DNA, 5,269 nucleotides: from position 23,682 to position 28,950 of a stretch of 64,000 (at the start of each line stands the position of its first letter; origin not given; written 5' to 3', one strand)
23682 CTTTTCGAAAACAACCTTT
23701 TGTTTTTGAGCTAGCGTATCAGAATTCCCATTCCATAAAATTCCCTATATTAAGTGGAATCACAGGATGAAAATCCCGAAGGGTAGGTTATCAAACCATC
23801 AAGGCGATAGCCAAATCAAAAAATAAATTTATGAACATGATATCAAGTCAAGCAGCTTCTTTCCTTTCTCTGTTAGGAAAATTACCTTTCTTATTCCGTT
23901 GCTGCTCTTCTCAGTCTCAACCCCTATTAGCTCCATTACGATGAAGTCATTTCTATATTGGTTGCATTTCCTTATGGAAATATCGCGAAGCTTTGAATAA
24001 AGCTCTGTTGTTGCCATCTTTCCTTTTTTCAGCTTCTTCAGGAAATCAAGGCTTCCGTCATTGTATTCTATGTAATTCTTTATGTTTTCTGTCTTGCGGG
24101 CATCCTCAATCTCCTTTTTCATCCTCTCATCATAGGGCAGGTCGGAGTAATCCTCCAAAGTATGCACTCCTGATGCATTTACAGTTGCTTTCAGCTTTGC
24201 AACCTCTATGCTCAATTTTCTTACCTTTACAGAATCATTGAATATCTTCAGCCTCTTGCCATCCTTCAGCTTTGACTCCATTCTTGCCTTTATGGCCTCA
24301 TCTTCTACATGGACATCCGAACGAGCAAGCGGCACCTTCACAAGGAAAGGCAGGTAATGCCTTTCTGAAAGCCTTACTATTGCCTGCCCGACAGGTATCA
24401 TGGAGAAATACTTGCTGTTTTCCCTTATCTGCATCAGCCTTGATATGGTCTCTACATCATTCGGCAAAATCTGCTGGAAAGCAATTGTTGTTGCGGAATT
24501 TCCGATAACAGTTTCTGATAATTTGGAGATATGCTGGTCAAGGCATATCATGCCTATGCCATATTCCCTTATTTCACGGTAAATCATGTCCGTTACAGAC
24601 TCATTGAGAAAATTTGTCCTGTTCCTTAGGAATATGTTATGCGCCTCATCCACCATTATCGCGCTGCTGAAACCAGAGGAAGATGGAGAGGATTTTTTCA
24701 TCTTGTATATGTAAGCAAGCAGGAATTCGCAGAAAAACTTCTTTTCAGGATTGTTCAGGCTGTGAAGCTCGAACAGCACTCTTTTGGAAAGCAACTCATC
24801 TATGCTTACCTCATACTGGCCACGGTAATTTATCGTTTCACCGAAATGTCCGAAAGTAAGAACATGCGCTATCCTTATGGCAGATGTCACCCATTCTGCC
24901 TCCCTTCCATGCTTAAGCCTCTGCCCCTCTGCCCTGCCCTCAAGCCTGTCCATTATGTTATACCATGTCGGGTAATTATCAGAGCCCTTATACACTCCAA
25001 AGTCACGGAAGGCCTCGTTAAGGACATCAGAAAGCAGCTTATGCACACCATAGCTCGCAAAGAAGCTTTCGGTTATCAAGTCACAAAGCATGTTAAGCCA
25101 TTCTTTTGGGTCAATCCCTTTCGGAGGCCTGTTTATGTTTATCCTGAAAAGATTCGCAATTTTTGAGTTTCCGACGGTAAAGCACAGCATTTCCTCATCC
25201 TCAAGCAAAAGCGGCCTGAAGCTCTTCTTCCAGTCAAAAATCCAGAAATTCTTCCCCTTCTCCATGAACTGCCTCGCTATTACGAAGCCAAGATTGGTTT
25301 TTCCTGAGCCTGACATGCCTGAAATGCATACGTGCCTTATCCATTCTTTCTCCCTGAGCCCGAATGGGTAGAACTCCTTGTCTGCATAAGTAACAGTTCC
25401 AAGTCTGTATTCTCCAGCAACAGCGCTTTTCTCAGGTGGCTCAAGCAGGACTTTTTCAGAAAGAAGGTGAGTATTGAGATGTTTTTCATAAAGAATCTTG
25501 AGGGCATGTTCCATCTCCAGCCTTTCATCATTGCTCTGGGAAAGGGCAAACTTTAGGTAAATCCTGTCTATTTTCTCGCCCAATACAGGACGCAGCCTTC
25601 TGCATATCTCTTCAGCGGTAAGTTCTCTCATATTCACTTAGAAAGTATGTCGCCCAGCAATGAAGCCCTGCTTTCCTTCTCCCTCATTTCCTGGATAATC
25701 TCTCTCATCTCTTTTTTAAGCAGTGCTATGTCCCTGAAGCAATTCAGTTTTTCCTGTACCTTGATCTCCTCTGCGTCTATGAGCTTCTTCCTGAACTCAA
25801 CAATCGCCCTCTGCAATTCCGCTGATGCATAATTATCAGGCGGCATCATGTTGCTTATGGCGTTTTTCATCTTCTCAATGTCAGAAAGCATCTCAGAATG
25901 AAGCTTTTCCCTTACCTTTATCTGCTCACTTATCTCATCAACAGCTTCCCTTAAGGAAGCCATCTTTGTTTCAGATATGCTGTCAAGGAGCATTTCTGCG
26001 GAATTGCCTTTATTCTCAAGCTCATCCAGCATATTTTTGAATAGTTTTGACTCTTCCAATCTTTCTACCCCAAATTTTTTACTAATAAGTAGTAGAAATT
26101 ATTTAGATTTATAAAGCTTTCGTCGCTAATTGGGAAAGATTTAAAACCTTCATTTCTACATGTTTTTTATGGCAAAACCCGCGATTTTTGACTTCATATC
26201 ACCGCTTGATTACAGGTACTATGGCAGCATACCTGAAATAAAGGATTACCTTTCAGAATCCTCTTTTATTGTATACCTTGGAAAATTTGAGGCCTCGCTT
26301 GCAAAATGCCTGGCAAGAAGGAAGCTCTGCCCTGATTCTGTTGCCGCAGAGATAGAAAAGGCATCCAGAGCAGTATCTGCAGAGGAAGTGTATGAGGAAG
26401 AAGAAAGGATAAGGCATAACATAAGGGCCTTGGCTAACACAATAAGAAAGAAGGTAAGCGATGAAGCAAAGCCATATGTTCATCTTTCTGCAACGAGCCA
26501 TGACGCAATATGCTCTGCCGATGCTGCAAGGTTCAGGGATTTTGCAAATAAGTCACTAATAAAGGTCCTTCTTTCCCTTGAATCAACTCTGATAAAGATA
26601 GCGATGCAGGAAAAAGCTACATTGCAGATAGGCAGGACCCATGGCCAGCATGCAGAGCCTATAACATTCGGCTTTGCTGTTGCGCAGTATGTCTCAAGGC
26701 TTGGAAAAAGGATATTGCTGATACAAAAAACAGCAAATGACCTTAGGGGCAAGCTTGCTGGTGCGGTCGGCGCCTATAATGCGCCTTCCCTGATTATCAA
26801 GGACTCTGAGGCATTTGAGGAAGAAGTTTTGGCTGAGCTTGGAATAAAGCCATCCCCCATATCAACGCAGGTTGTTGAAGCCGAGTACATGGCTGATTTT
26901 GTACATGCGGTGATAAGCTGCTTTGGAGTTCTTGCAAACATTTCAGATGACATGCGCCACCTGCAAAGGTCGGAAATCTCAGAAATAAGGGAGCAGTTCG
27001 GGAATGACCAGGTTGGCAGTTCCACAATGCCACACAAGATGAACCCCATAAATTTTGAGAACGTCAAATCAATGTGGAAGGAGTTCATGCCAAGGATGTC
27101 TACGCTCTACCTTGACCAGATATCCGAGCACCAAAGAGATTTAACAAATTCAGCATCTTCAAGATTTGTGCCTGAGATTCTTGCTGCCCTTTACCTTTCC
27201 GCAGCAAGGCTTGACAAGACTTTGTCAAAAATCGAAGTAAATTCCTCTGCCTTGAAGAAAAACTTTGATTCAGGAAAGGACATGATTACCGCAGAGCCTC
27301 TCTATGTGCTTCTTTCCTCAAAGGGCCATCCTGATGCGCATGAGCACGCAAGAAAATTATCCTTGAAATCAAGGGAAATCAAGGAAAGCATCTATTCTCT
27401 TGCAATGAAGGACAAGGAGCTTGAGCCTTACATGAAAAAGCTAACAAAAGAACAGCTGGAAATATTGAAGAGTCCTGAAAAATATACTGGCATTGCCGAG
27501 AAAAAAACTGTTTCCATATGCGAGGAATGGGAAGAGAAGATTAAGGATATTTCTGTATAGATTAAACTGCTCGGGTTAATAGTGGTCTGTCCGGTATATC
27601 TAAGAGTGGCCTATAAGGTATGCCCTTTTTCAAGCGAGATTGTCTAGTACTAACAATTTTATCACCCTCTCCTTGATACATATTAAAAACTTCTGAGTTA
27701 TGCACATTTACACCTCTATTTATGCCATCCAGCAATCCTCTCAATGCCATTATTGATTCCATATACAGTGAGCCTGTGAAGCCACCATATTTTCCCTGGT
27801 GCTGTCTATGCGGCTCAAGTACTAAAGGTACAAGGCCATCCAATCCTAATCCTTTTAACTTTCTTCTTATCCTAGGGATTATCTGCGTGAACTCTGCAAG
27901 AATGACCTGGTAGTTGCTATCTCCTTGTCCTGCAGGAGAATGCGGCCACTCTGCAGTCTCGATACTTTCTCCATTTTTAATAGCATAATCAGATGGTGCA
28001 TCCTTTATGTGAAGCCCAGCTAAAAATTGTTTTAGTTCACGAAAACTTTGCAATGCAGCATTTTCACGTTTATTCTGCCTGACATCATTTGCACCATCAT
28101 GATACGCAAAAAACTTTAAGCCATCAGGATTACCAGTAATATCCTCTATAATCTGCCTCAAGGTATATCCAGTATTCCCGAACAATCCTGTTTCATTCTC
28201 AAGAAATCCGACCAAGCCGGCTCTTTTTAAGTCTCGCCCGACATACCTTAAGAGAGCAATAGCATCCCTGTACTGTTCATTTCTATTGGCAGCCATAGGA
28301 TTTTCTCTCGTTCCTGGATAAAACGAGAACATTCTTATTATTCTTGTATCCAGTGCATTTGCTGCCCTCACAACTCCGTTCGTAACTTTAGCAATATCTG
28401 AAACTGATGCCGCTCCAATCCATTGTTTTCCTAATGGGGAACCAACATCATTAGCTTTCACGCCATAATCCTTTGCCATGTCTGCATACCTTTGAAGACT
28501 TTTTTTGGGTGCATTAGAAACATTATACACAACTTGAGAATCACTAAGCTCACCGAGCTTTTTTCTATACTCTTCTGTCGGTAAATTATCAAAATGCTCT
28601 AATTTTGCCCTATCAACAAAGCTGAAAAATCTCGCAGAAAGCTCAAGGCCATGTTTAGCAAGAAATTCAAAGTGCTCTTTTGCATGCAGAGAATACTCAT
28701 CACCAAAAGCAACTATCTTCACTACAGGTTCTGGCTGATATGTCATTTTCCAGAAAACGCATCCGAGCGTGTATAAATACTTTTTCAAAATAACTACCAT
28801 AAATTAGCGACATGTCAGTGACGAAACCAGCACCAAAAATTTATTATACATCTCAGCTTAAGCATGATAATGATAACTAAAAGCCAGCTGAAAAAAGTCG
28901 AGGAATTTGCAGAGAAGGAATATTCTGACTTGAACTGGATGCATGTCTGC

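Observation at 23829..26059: Two-gene operon of a coiled-coil protein plus a HerA/FtsK-like DUF87 ATPase with a C-terminal winged helix, next to the foreign block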

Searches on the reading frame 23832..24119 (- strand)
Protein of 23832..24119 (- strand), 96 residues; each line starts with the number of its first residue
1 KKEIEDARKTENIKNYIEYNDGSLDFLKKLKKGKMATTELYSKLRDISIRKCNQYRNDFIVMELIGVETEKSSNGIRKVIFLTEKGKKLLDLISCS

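Call 58: search_protein_families(library=pfam, proteins=[window:23832-24119:-], max_evalue=10)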
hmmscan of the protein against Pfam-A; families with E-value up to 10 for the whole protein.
seq(96 aa): 3 families
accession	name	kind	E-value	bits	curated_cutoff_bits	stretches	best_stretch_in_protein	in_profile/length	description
PF14947.12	HTH_45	-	0.0052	17.2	25.5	1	24-94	9-70/77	Winged helix-turn-helix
PF23871.1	DUF7226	-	0.078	13.3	27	1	25-91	4-66/142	Domain of unknown function (DUF7226)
PF15977.11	HTH_46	-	0.17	12.3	29.3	0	49-86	13-50/68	Winged helix-turn-helix DNA binding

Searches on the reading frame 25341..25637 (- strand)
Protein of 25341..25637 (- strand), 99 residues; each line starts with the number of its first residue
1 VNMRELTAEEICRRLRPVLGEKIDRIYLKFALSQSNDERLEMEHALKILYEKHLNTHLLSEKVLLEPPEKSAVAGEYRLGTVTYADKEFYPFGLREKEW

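Call 58: search_protein_families(library=pfam, proteins=[window:25341-25637:-], max_evalue=10)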
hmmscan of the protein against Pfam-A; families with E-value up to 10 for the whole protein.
seq(99 aa): 0 families

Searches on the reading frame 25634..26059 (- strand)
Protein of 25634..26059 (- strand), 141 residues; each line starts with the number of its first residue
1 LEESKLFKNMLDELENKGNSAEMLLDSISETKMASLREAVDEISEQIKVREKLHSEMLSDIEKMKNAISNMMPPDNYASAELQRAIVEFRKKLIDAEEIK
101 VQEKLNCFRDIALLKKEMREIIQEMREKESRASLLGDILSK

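Call 4: search_protein_families(library=pfam, proteins=[window:25634-26059:-], max_evalue=1)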
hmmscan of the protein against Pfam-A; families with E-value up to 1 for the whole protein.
window:25634-26059:- (141 aa): 11 families
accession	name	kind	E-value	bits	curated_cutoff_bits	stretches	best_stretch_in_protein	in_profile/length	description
PF11214.13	Med2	-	0.0015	19.1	26.8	2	5-42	52-89/100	Mediator complex subunit 2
PF23202.1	PAH_ZNF598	-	0.059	14.1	25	0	67-99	10-42/83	ZNF598 PAH domain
PF04102.17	SlyX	-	0.094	13.8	30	0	30-77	9-56/67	SlyX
PF22564.2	HAAS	-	0.11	13.3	27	0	37-79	19-54/55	HAAS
PF00619.27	CARD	-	0.2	12.1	23.9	1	97-139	13-56/85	Caspase recruitment domain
PF20663.3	COG4_N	-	0.3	11.6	27.3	0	89-128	37-76/107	Conserved oligomeric Golgi complex subunit 4, N-terminal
PF19174.5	DUF5856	-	0.31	12.6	34.6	0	24-80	23-77/94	Family of unknown function (DUF5856)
PF05266.19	DUF724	-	0.45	10.8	38.4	1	8-129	74-178/188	Protein of unknown function (DUF724)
PF05667.16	CCDC22_CC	-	0.49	9.9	39.2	0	31-69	331-369/477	CCDC22 protein coiled-coil region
PF16752.10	TBCC_N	-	0.6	10.9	27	1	9-53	33-77/115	Tubulin-specific chaperone C N-terminal domain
PF16469.10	NPA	-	0.96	10.6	27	0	42-132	22-110/123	Nematode polyprotein allergen ABA-1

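Call 5: search_protein_families(library=padloc, proteins=[window:25634-26059:-], max_evalue=1)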
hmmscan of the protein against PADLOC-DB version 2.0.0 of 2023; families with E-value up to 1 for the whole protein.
window:25634-26059:- (141 aa): 6 families
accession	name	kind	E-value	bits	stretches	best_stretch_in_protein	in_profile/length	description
PDLC00518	JetC1|JetC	-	0.0024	13.8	1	8-136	332-456/1112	DUF3584 domain; MukB-like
PDLC03865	LmuB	-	0.013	11.6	1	7-140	376-505/1007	-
PDLC03842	LeoB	-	0.033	11.1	1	30-129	257-352/568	-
PDLC00519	JetC1|JetC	-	0.056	9.6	1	10-131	675-795/1097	DUF3584 domain; MukB-like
PDLC03859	LmuB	-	0.24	8.5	1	9-135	353-468/611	-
PDLC03841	LeoBC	-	0.98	6.4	0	25-127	313-414/601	-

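Call 6: search_protein_families(library=ncbifam, proteins=[window:25634-26059:-], max_evalue=1)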
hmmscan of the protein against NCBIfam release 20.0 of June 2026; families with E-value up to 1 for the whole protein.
window:25634-26059:- (141 aa): 2 families
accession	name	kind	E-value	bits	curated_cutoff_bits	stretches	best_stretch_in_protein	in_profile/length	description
NF043073.1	MMSYN1_0195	equivalog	0.12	10.4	1250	1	17-129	368-480/1021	spermidine/putrescine ABC transporter permease/substrate-binding protein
NF045873.1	F420_non_VhuD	exception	0.14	12.2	215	1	2-48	79-123/132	F420-non-reducing hydrogenase iron-sulfur subunit VhuD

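Call 11: find_homologous_proteins(query=window:25634-26059:-)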
Query window:25634-26059:- (141 aa): 13 proteins with E <= 0.001 among 66 candidates.
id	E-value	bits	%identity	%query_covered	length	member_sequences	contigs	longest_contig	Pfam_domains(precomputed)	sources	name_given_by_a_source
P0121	2.4e-76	271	99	100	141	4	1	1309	-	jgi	-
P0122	1.0e-44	169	100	63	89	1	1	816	-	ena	-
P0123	5.2e-40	154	63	99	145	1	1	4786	-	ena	-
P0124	3.8e-38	148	58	99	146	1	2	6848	-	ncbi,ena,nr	ncbi:MAG TPA: hypothetical protein VJC03_04420 [bacterium]|nr:hypothetical protein [bacterium]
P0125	2.2e-35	139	56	96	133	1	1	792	-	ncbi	-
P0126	1.3e-34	137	57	99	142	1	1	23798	-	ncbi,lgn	-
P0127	1.8e-34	136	56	99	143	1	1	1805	-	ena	-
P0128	1.8e-33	133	54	99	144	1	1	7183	-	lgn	-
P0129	4.9e-31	125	50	99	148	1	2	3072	-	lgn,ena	-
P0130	6.0e-22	96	45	65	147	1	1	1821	-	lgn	-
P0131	3.3e-21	94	60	60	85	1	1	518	-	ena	-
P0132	5.0e-21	93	44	88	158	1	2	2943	PF26406.1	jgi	-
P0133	1.0e-17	82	39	65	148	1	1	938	-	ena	-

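Call 26: predict_structure(protein=window:25634-26059:-)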
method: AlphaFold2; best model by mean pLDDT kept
length: 141 residues; sequences in the alignment: 1
mean_pLDDT: 81.3   pTM: 0.35
mean pLDDT of the five models: 81.3, 77.9, 76.2, 72.7, 68.0
residues with pLDDT >= 90: 8; 70-90: 119; 50-70: 13; < 50: 1
segments of 3 or more residues with pLDDT < 50: none
pLDDT, mean of each block of 10 residues (from residue 1): 75 82 69 76 85 86 81 71 84 85 84 86 89 88 68
secondary structure, 60 per line:
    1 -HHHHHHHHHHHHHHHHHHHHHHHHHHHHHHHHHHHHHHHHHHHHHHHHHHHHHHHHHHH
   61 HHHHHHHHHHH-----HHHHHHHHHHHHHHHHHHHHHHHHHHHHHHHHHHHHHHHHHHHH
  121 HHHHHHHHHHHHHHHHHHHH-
elements in order: H2-71 H77-140

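Call 43: search_protein_families(library=pfam, proteins=[P0132], max_evalue=0.1)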
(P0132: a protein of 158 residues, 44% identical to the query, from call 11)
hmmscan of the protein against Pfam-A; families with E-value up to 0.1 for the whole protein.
P0132 (158 aa): 6 families
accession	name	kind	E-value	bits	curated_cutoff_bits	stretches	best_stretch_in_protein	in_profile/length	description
PF05591.17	T6SS_VipA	-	0.0028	17.9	24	0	13-75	61-122/155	Type VI secretion system, VipA, VC_A0107 or Hcp2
PF13166.12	AAA_13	-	0.0075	15.4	36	1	50-156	361-467/713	AAA domain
PF10805.13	DUF2730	-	0.015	15.8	24.9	1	108-157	46-94/102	Protein of unknown function (DUF2730)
PF06248.19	Zw10_N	-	0.023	15.7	26.3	0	43-109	11-76/93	Centromere/kinetochore Zw10 N-terminal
PF00195.25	Chal_sti_synt_N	-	0.028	14.3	27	1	86-150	17-81/225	Chalcone and stilbene synthases, N-terminal domain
PF16533.10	SOAR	-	0.08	13.3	25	0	126-158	67-99/101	STIM1 Orai1-activating region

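Call 62: fold_search(model_id=the predicted structure, library=pdb)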
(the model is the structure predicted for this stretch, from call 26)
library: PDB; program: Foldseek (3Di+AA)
matches with E <= 10: 49; with E <= 0.001: 0
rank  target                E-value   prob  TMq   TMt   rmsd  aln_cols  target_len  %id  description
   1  9r64_I                2.1e+00  0.06  0.26  0.09  10.4       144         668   15  CPS secretion pathway Wza-Wzc_C1 (Conf 0) (released 2026-03-04)
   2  9r68_I                2.3e+00  0.08  0.33  0.11   8.7       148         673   15  CPS secretion pathway Wza-Wzc_C1 (Conf 2) (released 2026-03-04)
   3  3g6b_B                2.5e+00  0.10  0.38  0.29  11.1       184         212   17  Crystal structure of a Soluble Chemoreceptor from Thermotoga maritima Asn217Ile mutant (released 2009-07-28)
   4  6z6f_C                2.5e+00  0.10  0.39  0.11  11.6       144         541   19  HDAC-PC (released 2021-02-17)
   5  8v8v_D                2.9e+00  0.10  0.38  0.21  12.8       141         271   13  PI3Ka H1047R co-crystal structure with inhibitor in cryptic pocket near H1047R (compound 7). (released 2024-03-20)
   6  3g67_B                3.1e+00  0.07  0.32  0.22  28.6       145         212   21  Crystal Structure of a Soluble Chemoreceptor from Thermotoga maritima (released 2009-07-28)
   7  3l4q_C                3.3e+00  0.08  0.37  0.32  12.1       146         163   14  Structural insights into phosphoinositide 3-kinase activation by the influenza A virus NS1 protein (released 2010-02-02)
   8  5uk8_B                3.8e+00  0.08  0.39  0.23  13.5       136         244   13  The co-structure of (R)-4-(6-(1-(cyclopropylsulfonyl)cyclopropyl)-2-(1H-indol-4-yl)pyrimidin-4-yl)-3-methylmorpholine  (released 2017-06-14)
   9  6z6o_C                4.1e+00  0.06  0.34  0.10  11.4       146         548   20  HDAC-TC (released 2021-02-17)
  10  9pba_I                4.1e+00  0.04  0.30  0.28  38.1       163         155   18  21bin20S complex (NSF-alphaSNAP-2:1 syntaxin-1a:SNAP-25), non-hydrolyzing, class 9 (released 2025-08-06)
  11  8s3r_B                4.4e+00  0.08  0.38  0.34  13.2       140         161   14  HUMAN PI3KDELTA IN COMPLEX WITH PYRIDAZINONE INHIBITOR 7 (released 2024-07-03)
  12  5ul1_B                4.4e+00  0.08  0.39  0.22  12.7       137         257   13  The co-structure of 3-amino-6-(4-((1-(dimethylamino)propan-2-yl)sulfonyl)phenyl)-N-phenylpyrazine-2-carboxamide and a  (released 2017-05-10)
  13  5fi4_B                5.1e+00  0.07  0.38  0.23  12.8       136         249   13  Discovery of imidazo[1,2-a]-pyridine inhibitors of pan-PI3 kinases that are efficacious in a mouse xenograft model (released 2016-02-03)
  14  4waf_B                5.1e+00  0.07  0.39  0.23  12.8       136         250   14  Crystal Structure of a novel tetrahydropyrazolo[1,5-a]pyrazine in an engineered PI3K alpha (released 2014-12-31)
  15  5m6u_B                5.1e+00  0.06  0.37  0.33  13.2       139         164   14  HUMAN PI3KDELTA IN COMPLEX WITH LASW1579 (released 2017-02-01)
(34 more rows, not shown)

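Call 94: search_protein_families(library=phrogs, proteins=[window:25634-26059:-], max_evalue=0.01)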
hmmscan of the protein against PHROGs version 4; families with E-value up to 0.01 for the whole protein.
window:25634-26059:- (141 aa): 1 family
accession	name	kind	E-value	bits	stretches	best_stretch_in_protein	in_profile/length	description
phrog_1506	-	tail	0.00028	20.1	1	13-135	402-519/1269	tail length tape measure protein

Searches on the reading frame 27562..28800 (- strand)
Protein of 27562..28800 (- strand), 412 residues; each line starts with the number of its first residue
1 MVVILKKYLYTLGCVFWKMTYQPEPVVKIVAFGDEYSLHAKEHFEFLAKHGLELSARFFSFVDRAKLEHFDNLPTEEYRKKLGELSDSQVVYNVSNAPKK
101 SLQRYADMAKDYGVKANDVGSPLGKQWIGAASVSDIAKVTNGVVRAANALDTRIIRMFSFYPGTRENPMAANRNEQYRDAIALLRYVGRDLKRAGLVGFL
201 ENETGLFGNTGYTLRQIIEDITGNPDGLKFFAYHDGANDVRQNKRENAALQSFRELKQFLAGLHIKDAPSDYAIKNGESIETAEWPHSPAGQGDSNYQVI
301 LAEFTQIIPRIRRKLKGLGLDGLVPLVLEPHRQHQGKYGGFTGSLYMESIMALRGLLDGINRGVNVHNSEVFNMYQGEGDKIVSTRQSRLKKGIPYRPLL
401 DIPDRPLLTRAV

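Call 54: search_protein_families(library=pfam, proteins=[window:27562-28800:-], max_evalue=0.001)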
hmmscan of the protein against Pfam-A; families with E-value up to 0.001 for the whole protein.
window:27562-28800:- (412 aa): 1 family
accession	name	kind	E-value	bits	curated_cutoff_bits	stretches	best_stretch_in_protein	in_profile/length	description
PF01261.30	AP_endonuc_2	-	1.5e-08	35.1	31.1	1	100-304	28-216/249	Xylose isomerase-like TIM barrel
